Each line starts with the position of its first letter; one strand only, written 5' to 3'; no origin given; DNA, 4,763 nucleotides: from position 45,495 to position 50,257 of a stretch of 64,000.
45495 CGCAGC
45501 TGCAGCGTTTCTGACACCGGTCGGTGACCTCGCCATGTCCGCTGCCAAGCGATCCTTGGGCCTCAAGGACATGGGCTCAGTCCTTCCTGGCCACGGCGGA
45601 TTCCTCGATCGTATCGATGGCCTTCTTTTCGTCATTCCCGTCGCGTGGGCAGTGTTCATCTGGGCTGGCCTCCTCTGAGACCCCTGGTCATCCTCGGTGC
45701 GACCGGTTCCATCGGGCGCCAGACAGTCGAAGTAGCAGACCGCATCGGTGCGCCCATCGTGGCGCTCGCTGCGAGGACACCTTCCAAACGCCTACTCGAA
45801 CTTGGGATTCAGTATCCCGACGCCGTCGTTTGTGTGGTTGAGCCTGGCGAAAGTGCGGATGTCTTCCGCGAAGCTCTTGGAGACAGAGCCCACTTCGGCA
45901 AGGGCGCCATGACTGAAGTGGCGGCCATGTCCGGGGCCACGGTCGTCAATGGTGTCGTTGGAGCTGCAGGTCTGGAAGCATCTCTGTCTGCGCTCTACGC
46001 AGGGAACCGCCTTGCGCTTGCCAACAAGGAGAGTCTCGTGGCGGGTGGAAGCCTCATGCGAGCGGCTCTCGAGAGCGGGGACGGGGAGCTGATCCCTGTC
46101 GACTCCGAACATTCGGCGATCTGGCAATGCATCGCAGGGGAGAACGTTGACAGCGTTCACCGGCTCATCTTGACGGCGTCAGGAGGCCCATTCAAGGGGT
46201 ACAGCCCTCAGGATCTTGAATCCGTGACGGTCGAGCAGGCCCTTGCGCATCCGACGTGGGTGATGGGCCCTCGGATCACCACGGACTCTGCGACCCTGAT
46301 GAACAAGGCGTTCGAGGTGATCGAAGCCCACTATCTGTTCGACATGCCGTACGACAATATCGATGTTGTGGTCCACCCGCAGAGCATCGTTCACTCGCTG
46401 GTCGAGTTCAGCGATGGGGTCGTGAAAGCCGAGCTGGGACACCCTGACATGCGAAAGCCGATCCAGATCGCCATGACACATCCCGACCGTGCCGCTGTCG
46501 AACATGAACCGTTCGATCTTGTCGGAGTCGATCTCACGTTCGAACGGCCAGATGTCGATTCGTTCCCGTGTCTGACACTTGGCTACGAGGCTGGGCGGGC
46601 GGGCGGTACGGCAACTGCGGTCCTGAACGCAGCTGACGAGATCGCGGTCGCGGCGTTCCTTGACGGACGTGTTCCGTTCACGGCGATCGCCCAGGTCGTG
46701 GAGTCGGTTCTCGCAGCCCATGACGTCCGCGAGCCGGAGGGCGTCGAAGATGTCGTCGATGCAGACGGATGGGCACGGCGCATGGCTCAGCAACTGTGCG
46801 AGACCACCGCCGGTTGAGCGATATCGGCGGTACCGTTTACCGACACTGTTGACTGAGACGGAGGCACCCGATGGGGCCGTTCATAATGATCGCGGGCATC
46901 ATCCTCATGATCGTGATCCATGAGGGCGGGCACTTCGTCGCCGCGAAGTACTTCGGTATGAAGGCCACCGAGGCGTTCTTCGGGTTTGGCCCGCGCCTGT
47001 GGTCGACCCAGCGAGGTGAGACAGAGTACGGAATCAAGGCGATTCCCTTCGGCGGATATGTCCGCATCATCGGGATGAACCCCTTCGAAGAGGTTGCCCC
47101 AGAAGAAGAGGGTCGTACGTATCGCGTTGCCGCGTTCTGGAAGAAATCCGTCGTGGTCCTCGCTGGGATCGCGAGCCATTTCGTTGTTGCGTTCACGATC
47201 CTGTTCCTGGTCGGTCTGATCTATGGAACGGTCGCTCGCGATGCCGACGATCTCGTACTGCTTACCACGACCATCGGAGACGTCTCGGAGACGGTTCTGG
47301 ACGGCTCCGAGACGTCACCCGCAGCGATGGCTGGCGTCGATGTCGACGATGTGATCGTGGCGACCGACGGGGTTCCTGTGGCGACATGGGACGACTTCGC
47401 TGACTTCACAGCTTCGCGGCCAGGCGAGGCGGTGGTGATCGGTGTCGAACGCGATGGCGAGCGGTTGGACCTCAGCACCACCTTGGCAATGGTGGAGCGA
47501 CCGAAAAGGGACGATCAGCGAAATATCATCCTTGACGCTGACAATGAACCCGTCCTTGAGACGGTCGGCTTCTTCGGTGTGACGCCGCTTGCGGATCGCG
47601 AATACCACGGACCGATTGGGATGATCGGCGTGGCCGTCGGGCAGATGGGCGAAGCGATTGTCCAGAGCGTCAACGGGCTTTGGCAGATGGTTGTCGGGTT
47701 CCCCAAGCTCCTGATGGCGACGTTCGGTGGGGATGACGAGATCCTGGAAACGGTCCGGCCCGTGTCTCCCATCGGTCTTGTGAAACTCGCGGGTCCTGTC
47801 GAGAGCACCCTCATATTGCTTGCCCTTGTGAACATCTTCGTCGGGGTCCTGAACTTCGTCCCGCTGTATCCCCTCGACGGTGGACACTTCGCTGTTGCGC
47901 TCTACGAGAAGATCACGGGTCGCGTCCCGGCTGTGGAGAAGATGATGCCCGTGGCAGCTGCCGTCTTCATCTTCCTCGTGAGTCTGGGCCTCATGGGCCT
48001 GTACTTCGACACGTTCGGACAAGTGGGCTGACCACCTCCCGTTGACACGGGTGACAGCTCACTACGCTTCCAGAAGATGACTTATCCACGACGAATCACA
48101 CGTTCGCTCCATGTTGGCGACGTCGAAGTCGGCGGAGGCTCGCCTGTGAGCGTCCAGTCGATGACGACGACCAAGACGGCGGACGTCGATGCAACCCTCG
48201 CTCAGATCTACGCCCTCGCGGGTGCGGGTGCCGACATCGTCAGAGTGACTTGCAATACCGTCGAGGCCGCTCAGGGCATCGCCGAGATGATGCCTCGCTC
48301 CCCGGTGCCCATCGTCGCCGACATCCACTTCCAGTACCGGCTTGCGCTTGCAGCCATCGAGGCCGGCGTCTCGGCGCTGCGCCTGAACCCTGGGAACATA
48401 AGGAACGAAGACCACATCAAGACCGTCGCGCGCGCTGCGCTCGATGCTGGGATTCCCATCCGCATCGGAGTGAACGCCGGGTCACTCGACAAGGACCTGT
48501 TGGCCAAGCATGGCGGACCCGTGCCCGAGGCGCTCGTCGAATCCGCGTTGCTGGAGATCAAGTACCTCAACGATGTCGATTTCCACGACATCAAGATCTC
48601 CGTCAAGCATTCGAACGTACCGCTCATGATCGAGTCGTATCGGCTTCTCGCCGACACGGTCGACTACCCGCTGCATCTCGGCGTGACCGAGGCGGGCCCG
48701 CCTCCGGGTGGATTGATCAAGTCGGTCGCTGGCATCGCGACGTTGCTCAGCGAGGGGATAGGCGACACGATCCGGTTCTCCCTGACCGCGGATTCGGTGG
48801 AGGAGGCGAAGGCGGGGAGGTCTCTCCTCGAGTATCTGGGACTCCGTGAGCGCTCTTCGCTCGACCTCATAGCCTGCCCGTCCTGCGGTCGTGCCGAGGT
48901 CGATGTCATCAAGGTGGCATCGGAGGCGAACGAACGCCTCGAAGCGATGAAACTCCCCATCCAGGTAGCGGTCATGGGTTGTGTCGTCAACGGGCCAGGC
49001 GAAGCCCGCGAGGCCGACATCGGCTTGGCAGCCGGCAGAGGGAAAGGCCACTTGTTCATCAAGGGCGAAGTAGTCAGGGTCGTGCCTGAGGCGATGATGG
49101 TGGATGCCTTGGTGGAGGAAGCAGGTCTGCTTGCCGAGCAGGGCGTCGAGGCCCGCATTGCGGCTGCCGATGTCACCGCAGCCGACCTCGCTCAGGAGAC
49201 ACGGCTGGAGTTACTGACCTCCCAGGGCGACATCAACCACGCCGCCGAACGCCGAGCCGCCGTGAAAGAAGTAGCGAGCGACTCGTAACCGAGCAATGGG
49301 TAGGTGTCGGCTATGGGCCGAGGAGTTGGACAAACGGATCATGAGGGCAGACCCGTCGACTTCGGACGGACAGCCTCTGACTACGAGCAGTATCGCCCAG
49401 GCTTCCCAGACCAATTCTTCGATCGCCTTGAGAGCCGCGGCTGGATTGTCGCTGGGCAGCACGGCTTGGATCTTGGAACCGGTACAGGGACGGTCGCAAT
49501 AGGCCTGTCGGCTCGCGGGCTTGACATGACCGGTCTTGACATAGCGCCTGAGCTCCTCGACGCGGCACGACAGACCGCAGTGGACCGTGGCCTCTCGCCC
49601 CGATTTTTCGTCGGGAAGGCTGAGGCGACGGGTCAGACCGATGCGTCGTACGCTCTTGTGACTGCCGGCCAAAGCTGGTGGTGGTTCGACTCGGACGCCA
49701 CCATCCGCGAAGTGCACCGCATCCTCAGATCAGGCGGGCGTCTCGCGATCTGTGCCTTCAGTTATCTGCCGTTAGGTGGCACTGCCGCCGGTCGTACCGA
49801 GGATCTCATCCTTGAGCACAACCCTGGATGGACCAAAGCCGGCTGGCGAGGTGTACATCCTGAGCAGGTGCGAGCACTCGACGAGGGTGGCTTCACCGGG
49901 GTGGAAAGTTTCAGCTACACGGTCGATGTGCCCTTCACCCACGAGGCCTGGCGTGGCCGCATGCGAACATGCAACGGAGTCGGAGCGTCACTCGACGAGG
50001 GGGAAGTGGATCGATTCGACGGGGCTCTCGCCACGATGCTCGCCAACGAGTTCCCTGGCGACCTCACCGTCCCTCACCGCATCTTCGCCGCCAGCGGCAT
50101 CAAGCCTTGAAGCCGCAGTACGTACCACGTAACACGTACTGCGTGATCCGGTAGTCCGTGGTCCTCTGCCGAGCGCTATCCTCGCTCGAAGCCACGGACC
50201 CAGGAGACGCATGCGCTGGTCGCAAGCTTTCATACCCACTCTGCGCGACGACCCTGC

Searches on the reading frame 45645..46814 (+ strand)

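Call 30: search_protein_families(library=ncbifam, proteins=[window:45645-46814:+], max_evalue=1e-25)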
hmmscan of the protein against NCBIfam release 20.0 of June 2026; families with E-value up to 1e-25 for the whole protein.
window:45645-46814:+ (390 aa): 3 families
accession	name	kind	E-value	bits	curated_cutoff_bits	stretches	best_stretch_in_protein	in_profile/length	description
NF009114.0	PRK12464.1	equivalog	2e-125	418.7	461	1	14-386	5-383/389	1-deoxy-D-xylulose-5-phosphate reductoisomerase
TIGR00243.1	Dxr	equivalog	6.5e-118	394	315.7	1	13-383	3-382/389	1-deoxy-D-xylulose-5-phosphate reductoisomerase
NF003938.0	PRK05447.1-1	equivalog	5.5e-106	354.9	515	1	12-387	2-395/398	1-deoxy-D-xylulose-5-phosphate reductoisomerase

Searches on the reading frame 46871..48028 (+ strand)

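Call 30: search_protein_families(library=ncbifam, proteins=[window:46871-48028:+], max_evalue=1e-25)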
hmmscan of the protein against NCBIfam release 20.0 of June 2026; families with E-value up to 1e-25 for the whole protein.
window:46871-48028:+ (386 aa): 2 families
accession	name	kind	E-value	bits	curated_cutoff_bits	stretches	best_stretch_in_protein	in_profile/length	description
TIGR00054.1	TIGR00054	equivalog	9.8e-42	143.3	147.55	0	10-117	13-120/421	RIP metalloprotease RseP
NF008046.0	PRK10779.1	equivalog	7.2e-29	101.1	477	0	4-117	11-122/450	sigma E protease regulator RseP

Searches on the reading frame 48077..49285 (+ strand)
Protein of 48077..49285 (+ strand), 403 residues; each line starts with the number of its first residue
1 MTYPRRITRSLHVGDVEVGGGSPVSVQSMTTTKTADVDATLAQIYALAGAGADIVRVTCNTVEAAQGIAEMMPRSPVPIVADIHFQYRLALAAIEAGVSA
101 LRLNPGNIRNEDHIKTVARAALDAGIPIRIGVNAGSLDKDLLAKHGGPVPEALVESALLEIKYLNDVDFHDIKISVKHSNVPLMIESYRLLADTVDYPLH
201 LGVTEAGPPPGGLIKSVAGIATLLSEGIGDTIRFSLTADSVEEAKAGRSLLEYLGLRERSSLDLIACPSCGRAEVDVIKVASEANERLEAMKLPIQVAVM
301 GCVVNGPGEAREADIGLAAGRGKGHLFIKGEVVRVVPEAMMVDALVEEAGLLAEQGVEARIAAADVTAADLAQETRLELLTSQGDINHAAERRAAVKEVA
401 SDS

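Call 30: search_protein_families(library=ncbifam, proteins=[window:48077-49285:+], max_evalue=1e-25)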
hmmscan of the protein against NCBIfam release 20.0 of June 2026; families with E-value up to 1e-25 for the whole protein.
window:48077-49285:+ (403 aa): 4 families
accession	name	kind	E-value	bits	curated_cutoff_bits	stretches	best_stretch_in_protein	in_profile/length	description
NF001540.0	PRK00366.1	equivalog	3.9e-142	473.3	345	1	2-349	10-357/364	flavodoxin-dependent (E)-4-hydroxy-3-methylbut-2-enyl-diphosphate synthase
TIGR00612.1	ispG_gcpE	equivalog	1.9e-118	395.7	280.25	1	5-347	1-354/357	(E)-4-hydroxy-3-methylbut-2-enyl-diphosphate synthase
NF001912.0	PRK00694.1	equivalog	3e-66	224.3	1045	1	125-252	158-289/606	4-hydroxy-3-methylbut-2-en-1-yl diphosphate synthase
NF002534.0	PRK02048.1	equivalog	5.8e-66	223.4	886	1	124-259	153-292/613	4-hydroxy-3-methylbut-2-en-1-yl diphosphate synthase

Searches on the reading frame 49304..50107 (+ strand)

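Call 30: search_protein_families(library=ncbifam, proteins=[window:49304-50107:+], max_evalue=1e-25)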
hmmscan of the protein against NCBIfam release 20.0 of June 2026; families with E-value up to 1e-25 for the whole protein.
window:49304-50107:+ (268 aa): 0 families

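Call 32: search_protein_families(library=pfam, proteins=[window:49304-50107:+], max_evalue=0.001)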
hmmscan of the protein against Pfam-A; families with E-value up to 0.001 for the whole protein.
window:49304-50107:+ (268 aa): 6 families
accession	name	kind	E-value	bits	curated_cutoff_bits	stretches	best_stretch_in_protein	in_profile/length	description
PF08241.18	Methyltransf_11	-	1.6e-16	61.1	21.2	1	55-149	1-95/95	Methyltransferase domain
PF13649.12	Methyltransf_25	-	6.1e-16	59.3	27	1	55-145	2-97/97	Methyltransferase domain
PF08242.18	Methyltransf_12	-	7.7e-10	39.8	30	1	55-147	1-98/98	Methyltransferase domain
PF13847.12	Methyltransf_31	-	1.9e-09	37.8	27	1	51-153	4-113/145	Methyltransferase domain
PF01209.24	Ubie_methyltran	-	3.3e-08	33.6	20.1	1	50-154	47-156/233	ubiE/COQ5 methyltransferase family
PF13489.12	Methyltransf_23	-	2.4e-07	31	27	1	28-152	2-119/164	Methyltransferase domain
